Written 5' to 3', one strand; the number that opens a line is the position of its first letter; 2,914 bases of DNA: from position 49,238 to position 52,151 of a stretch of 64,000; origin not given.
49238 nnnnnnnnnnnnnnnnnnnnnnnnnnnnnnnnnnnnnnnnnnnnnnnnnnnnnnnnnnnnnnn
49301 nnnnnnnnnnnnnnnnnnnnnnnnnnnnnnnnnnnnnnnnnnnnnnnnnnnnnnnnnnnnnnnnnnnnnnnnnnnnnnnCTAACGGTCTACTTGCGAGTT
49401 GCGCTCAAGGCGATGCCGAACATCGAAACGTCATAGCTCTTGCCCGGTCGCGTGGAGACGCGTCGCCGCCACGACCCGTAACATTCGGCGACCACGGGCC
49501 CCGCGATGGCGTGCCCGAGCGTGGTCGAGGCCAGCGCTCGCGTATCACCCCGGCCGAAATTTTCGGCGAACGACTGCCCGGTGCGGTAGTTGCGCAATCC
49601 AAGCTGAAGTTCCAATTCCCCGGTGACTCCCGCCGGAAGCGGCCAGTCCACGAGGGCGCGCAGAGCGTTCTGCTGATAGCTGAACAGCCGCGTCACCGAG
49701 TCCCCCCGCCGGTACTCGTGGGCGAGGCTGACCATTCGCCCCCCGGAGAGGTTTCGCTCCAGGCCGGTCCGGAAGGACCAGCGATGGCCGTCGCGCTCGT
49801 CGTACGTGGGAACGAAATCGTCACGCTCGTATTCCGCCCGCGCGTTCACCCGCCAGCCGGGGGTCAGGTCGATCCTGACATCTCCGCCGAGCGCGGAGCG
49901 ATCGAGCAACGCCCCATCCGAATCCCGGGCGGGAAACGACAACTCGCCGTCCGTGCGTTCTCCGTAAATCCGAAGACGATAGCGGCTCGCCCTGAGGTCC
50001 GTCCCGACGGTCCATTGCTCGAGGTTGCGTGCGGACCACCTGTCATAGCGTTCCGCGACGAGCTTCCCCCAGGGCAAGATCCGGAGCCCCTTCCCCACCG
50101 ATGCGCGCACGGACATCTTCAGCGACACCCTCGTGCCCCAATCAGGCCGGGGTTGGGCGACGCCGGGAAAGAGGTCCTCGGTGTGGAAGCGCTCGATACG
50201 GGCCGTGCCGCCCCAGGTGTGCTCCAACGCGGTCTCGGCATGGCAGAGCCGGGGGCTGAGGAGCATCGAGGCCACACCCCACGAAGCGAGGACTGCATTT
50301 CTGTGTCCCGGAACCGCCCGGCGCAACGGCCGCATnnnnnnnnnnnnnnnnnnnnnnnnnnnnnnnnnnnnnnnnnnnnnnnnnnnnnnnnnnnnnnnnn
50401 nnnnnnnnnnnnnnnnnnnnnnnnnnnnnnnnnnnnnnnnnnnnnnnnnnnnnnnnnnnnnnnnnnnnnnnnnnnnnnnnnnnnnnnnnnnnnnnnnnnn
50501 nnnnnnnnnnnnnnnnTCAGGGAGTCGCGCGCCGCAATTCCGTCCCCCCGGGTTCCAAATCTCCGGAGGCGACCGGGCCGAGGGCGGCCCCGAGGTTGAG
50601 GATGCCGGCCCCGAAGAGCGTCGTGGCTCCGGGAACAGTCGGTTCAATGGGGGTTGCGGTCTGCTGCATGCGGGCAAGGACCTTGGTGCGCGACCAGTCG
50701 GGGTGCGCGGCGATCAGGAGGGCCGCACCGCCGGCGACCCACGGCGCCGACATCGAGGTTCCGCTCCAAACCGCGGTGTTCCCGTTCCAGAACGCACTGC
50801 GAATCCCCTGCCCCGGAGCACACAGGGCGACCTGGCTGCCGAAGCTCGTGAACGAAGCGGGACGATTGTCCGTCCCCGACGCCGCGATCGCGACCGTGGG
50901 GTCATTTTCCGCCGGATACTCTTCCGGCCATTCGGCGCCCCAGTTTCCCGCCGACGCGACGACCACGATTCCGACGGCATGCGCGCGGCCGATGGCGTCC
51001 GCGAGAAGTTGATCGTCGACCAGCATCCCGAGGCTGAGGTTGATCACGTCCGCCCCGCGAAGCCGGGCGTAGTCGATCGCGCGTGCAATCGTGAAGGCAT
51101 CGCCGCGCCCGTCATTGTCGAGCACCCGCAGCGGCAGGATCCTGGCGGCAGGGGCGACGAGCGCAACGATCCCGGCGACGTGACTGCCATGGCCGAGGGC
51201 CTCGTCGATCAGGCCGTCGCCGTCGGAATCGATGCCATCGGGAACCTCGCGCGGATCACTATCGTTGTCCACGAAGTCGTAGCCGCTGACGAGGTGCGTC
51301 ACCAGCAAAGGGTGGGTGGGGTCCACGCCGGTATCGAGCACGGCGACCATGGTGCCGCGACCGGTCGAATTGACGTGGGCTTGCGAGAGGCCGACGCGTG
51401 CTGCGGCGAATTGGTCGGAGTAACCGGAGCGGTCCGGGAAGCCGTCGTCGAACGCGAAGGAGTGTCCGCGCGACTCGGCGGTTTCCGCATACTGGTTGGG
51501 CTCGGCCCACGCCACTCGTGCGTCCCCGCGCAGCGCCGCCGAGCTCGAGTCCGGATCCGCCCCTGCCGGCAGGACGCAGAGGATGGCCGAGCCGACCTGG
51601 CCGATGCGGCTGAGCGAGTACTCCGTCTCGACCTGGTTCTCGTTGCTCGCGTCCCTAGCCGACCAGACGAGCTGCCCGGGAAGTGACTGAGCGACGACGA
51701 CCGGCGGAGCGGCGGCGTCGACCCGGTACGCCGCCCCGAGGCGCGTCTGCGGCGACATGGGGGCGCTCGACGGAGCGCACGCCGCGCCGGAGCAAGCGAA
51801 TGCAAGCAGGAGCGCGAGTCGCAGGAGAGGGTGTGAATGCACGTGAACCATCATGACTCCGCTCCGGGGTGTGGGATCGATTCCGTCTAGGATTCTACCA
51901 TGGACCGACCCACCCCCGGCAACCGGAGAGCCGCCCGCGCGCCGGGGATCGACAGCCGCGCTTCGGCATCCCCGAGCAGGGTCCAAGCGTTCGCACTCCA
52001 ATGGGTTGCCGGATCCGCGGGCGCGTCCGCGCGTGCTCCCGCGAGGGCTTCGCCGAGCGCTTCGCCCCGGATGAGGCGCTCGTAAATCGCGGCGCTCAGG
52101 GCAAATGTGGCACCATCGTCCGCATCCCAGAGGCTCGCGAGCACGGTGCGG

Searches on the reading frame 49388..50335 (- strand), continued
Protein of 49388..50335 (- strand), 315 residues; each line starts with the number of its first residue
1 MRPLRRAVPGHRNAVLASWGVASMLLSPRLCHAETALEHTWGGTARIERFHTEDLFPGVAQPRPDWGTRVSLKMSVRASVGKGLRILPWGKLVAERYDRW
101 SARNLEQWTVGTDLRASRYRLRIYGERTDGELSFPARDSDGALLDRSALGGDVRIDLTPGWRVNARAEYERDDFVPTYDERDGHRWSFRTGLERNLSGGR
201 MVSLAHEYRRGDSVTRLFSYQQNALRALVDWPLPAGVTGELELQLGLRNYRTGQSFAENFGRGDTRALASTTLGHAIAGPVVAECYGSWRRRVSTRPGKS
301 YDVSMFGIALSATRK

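Call 81: list_cluster_members(proteins=[P0001, P0002, P0050, P0057, P0008])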
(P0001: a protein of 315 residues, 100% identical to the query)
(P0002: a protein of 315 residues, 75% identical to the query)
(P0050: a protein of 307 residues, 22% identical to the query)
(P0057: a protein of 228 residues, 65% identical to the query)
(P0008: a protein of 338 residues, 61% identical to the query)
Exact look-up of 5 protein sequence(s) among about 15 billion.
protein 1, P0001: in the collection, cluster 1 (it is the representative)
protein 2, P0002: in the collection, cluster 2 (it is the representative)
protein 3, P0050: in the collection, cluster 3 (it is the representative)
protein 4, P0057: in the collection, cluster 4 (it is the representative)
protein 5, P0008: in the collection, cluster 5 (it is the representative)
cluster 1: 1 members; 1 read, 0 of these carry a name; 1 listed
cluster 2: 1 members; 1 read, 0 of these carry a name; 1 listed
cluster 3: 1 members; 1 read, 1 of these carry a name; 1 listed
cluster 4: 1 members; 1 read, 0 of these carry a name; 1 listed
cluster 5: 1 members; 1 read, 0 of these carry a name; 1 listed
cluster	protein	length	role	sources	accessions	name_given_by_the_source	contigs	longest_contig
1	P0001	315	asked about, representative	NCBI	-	-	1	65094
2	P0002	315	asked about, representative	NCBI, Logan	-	-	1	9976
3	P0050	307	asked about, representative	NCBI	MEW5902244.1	MAG: hypothetical protein AB1715_12340 [Acidobacteriota bacterium]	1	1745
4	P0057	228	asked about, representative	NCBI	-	-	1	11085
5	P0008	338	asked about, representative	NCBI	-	-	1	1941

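Call 98: find_encoding_contigs(protein=P0020, flank=10000, max_places=1)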
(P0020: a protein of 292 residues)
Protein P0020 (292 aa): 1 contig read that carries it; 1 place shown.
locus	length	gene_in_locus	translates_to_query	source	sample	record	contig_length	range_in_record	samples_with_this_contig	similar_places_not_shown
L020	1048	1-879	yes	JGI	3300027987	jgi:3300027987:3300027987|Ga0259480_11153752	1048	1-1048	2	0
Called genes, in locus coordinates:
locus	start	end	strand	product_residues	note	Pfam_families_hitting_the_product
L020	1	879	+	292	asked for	?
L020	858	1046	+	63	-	?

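Call 99: find_encoding_contigs(protein=P0023, flank=10000, max_places=1)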
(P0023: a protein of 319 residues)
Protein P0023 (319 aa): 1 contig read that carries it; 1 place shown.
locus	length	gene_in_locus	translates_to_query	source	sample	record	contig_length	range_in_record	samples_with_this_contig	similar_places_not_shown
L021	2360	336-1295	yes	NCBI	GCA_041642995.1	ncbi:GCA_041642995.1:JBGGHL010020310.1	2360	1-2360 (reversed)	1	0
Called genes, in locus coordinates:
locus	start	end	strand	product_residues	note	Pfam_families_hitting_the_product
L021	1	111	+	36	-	?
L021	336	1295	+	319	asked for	-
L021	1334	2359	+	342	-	?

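Call 100: find_encoding_contigs(protein=P0028, flank=10000, max_places=1)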
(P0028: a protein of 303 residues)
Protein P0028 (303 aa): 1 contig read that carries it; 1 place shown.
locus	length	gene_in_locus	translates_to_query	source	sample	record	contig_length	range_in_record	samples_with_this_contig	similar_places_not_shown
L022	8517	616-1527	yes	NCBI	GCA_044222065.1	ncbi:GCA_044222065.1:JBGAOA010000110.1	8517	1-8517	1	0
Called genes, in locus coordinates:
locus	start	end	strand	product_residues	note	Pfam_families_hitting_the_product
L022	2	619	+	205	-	?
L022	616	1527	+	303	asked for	-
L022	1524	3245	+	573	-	PF13620:CarboxypepD_reg (faint), PF13860:FlgD_ig (faint)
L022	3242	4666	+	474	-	PF02369:Big_1 (faint), PF13620:CarboxypepD_reg (weak), PF13715:CarbopepD_reg_2 (faint), PF17210:SdrD_B (faint), PF13620:CarboxypepD_reg, PF13860:FlgD_ig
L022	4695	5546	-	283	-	PF13714:PEP_mutase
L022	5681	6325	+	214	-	PF00484:Pro_CA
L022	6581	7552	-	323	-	-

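Call 101: find_encoding_contigs(protein=P0038, flank=10000, max_places=1)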
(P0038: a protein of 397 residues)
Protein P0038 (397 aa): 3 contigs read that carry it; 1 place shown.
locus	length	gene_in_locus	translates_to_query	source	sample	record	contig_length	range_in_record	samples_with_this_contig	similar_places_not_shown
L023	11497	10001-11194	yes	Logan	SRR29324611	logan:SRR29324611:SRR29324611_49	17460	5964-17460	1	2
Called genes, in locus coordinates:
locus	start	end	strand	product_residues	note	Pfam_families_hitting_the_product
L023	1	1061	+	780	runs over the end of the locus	PF13439:Glyco_transf_4, PF20706:GT4-conflict (weak), PF00534:Glycos_transf_1, PF13524:Glyco_trans_1_2 (weak), PF13692:Glyco_trans_1_4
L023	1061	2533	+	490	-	PF01943:Polysacc_synt, PF13440:Polysacc_synt_3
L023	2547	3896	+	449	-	PF01636:APH (weak)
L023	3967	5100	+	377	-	PF13439:Glyco_transf_4, PF13579:Glyco_trans_4_4, PF00534:Glycos_transf_1, PF13692:Glyco_trans_1_4, PF13524:Glyco_trans_1_2 (weak)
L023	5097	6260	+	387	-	PF13439:Glyco_transf_4, PF13579:Glyco_trans_4_4, PF00534:Glycos_transf_1, PF13692:Glyco_trans_1_4, PF13524:Glyco_trans_1_2 (weak)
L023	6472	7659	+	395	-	PF13506:Glyco_transf_21, PF00535:Glycos_transf_2, PF13641:Glyco_tranf_2_3, PF13632:Glyco_trans_2_3 (weak)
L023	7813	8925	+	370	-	PF00155:Aminotran_1_2, PF01041:DegT_DnrJ_EryC1, PF01212:Beta_elim_lyase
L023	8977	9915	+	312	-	PF01073:3Beta_HSD, PF01370:Epimerase, PF04321:RmlD_sub_bind, PF16363:GDP_Man_Dehyd, PF02719:Polysacc_synt_2, PF07993:NAD_binding_4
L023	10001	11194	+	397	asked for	PF04575:SlipAM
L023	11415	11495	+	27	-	?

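Call 102: search_protein_families(library=pfam, proteins=[L022:2-619:+, L022:1524-3245:+, L022:3242-4666:+, L021:1334-2359:+, L022:616-1527:+, L023:2547-3896:+], max_evalue=0.01)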
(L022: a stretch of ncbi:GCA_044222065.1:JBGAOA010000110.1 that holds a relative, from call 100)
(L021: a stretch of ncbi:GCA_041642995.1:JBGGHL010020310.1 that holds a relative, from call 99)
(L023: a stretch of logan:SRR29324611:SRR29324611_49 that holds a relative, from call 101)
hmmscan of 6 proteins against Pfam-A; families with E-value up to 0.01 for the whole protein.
L022:2-619:+ (205 aa): 2 families
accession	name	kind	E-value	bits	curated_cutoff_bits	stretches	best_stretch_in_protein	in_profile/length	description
PF01636.29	APH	-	5.5e-10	39.9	23.2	1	21-150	91-230/239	Phosphotransferase enzyme family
PF19974.5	TCAD9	-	0.0054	16.4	40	1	29-133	240-341/429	Ternary complex associated domain 9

L022:1524-3245:+ (573 aa): 3 families
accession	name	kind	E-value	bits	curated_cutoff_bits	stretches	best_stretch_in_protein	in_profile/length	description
PF13620.12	CarboxypepD_reg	-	4.8e-11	43.3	32.3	1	28-85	2-57/82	Carboxypeptidase regulatory-like domain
PF13860.13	FlgD_ig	-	1.2e-05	25.6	27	1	498-560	13-76/79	FlgD Ig-like domain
PF07210.18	DUF1416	-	0.0032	17.8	23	0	105-183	10-84/97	Protein of unknown function (DUF1416)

L022:3242-4666:+ (474 aa): 9 families
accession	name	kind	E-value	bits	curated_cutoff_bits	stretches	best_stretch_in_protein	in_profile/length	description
PF13620.12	CarboxypepD_reg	-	7.4e-33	113.2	32.3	3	203-286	2-82/82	Carboxypeptidase regulatory-like domain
PF13860.13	FlgD_ig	-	7.2e-10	39.2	27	1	400-455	14-70/79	FlgD Ig-like domain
PF02369.22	Big_1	-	5.9e-09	36.3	34.9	1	203-248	21-66/93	Bacterial Ig-like domain (group 1)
PF17210.9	SdrD_B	-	1.7e-07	31.9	29.7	0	207-281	16-87/112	SdrD B-like domain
PF13715.12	CarbopepD_reg_2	-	8.5e-06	26.2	32.2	0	291-346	1-51/88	CarboxypepD_reg-like domain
PF23194.1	NOMO_5th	-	0.00034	21.4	27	0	325-350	35-61/89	NOMO fifth transthyretin-like domain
PF08400.16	phage_tail_N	-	0.00042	20.8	26.6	0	30-82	6-63/134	Prophage tail fibre N-terminal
PF07210.18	DUF1416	-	0.0028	18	23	0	201-264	20-79/97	Protein of unknown function (DUF1416)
PF00775.27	Dioxygenase_C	-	0.0031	17.4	27.3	0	287-307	28-48/182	Dioxygenase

L021:1334-2359:+ (342 aa): 8 families
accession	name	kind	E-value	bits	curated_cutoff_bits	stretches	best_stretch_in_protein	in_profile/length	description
PF13570.13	Beta-prop_ACSF4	-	4.9e-33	115.3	133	2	94-278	37-223/329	Beta-alanine-activating enzyme, beta-propeller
PF13360.13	PQQ_2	-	5.7e-28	98.6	27.6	2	88-223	4-143/233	Outer membrane protein assembly factor BamB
PF25292.1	Beta-prop_CGLA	-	5.3e-08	33.1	26.8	2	122-179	48-108/316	Lambda-carrageenase beta-propeller domain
PF20067.5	SSL_N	-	6.8e-06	26.3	18.9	0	194-211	27-44/46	Strictosidine synthase-like, N-terminal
PF01011.28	PQQ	-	0.00046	19.5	26.7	0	147-182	47-82/595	Glucose/ethanol/alcohol dehydrogenase, beta-propeller domain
PF16819.11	DUF5074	-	0.0028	17.2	27.2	0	155-216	150-214/353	Domain of unknown function (DUF5074)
PF19501.5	PcRGLX_1st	-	0.0046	17.2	22.1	0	167-183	49-65/83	PcRGLX-like N-terminal RIFT barrel domain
PF07494.17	Reg_prop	-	0.0055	17.2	20.4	0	318-329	13-24/24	Two component regulator propeller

L022:616-1527:+ (303 aa): 0 families

L023:2547-3896:+ (449 aa): 1 family
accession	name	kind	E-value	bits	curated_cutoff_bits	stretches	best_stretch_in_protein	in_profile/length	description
PF01636.29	APH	-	2.4e-06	28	23.2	1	162-374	24-230/239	Phosphotransferase enzyme family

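Call 106: search_solved_structures(query=P0038, max_evalue=1)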
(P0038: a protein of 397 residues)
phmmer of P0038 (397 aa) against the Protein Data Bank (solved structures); distinct sequences matched with E-value up to 1: 3.
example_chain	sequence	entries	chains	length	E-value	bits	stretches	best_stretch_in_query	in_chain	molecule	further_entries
9ri2_A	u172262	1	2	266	0.0036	19.6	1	180-290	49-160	Methyltransferase, putative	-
8ap6_F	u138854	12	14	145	0.012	17.8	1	275-346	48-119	subunit-f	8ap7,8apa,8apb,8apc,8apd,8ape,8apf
6xkr_P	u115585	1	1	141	0.21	13.8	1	265-349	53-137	Programmed cell death protein 1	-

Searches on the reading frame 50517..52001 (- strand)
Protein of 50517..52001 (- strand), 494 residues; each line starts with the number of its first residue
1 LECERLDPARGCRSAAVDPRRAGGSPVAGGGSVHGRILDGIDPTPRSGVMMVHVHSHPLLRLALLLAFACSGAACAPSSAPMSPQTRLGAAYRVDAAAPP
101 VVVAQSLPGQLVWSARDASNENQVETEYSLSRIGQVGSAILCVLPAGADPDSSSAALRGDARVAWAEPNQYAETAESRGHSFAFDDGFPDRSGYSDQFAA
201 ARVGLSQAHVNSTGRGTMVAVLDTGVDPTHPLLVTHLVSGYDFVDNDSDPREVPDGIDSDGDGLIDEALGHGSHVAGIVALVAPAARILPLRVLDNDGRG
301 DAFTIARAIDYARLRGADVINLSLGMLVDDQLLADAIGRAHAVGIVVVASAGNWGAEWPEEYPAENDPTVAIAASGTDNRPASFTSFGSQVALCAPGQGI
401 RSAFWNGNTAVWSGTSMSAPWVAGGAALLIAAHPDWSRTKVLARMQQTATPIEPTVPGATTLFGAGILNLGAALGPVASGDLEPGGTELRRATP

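Call 16: search_protein_families(library=pfam, proteins=[window:50517-52001:-], max_evalue=0.001)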
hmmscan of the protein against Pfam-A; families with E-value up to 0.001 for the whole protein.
window:50517-52001:- (494 aa): 1 family
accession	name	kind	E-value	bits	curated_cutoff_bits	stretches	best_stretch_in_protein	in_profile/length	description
PF00082.27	Peptidase_S8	-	2.6e-45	155.4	21.8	1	214-466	1-288/288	Subtilase family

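Call 80: search_protein_families(library=ncbifam, proteins=[window:50517-52001:-], max_evalue=0.0001)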
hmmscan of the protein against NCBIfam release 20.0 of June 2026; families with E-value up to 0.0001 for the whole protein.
window:50517-52001:- (494 aa): 7 families
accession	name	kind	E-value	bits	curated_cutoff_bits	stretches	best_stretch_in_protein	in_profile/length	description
TIGR03921.1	T7SS_mycosin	equivalog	5.3e-52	177.1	278.75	1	204-476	2-287/353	type VII secretion-associated serine protease mycosin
NF049966.1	QH_SP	equivalog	3.1e-26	92.1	165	1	219-451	2-213/219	subtilisin-like serine protease QhpE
TIGR03895.1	protease_PatA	subfamily_domain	4.9e-16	58.6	421.05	1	288-476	28-227/606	PatA/PatG family cyanobactin maturation protease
NF033595.1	denti_PrtP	equivalog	6.1e-14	51.5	300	1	320-477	342-505/606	dentilisin complex serine proteinase subunit PrtP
NF040553.1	SGO_0316_fam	subfamily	3.5e-10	38.2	1400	1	266-356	366-466/1486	SGO_0316/SGO_0317 family LPXTG-anchored serine peptidase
NF051851.1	AtpSerPepEprS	equivalog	5.9e-07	27.9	1700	1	392-474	280-363/988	autotransporter serine peptidase EprS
NF040809.1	germ_prot_CspBA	exception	1.4e-06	26.3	1250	0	393-430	436-473/1099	bifunctional germination protease/germinant receptor pseudoprotease CspBA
